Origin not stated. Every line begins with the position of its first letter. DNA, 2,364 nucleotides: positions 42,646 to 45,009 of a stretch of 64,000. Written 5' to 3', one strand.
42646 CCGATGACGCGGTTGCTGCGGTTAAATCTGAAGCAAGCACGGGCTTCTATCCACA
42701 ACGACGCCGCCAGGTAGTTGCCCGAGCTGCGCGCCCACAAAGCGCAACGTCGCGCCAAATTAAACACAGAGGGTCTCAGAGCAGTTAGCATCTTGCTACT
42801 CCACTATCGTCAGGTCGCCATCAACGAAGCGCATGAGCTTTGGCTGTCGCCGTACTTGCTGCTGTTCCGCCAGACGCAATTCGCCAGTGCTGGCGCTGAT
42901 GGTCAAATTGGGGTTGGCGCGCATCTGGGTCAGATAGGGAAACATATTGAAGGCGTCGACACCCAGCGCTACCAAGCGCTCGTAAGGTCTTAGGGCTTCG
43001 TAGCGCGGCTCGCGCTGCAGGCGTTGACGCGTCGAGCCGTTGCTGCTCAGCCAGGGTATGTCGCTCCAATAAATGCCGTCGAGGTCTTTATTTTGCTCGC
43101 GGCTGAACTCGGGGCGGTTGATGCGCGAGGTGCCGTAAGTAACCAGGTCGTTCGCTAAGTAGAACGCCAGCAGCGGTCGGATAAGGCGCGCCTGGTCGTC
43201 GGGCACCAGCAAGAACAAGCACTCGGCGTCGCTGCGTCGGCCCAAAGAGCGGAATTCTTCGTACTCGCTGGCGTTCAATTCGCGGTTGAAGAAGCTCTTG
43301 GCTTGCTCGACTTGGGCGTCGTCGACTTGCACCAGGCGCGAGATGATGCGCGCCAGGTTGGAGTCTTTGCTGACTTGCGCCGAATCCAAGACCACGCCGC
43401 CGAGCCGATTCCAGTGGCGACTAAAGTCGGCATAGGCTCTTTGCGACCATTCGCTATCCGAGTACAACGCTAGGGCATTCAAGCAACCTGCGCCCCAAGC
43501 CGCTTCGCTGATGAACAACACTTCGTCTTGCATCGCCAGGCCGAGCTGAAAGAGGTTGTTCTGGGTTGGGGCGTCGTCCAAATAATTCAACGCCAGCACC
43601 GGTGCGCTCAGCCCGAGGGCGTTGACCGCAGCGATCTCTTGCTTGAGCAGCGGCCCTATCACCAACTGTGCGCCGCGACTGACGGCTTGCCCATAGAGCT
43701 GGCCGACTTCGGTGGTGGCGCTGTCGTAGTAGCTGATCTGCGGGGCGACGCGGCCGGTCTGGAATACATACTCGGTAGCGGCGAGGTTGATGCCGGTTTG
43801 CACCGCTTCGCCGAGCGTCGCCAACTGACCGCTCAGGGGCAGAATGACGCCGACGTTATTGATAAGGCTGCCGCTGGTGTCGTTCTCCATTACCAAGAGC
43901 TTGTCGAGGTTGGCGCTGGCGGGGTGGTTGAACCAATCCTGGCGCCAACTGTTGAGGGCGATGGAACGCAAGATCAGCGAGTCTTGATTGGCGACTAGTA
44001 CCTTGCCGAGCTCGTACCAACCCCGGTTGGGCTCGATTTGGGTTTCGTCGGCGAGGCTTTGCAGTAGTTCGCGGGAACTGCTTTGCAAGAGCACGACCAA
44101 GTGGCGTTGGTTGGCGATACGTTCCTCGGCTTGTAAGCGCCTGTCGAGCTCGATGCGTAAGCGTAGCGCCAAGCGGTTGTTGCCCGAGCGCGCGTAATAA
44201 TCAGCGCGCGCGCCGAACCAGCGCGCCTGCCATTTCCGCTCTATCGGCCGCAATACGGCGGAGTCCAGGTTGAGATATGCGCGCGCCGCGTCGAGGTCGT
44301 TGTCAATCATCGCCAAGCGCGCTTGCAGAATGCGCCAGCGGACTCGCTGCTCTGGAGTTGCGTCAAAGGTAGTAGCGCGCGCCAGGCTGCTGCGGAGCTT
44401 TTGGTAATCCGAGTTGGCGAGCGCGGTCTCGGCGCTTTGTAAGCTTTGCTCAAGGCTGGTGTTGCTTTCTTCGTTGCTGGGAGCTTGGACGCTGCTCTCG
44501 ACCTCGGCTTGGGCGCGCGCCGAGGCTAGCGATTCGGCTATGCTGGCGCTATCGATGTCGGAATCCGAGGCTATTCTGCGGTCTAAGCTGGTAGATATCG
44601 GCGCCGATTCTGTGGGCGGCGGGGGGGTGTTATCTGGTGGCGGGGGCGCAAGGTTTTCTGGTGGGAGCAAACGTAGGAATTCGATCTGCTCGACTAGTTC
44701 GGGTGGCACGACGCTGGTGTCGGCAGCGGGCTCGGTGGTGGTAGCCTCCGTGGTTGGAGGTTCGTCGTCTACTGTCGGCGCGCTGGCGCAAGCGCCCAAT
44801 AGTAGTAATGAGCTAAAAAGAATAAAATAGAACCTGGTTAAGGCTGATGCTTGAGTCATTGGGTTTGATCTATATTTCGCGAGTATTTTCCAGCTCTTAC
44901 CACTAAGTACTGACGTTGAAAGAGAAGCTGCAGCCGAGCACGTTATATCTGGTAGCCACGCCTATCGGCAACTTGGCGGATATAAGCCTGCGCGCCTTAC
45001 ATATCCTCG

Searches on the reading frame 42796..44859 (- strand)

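Call 52: search_protein_families(library=pfam, proteins=[window:42796-44859:-], max_evalue=0.00001)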
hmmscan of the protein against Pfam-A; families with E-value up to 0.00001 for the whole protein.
window:42796-44859:- (687 aa): 2 families
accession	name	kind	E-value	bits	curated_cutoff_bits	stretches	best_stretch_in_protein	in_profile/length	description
PF04348.19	LppC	-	3.8e-74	250.7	28.8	1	128-680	16-562/563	LppC putative lipoprotein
PF13458.12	Peripla_BP_6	-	6.4e-07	29.8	31.7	1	335-510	3-187/343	Periplasmic binding protein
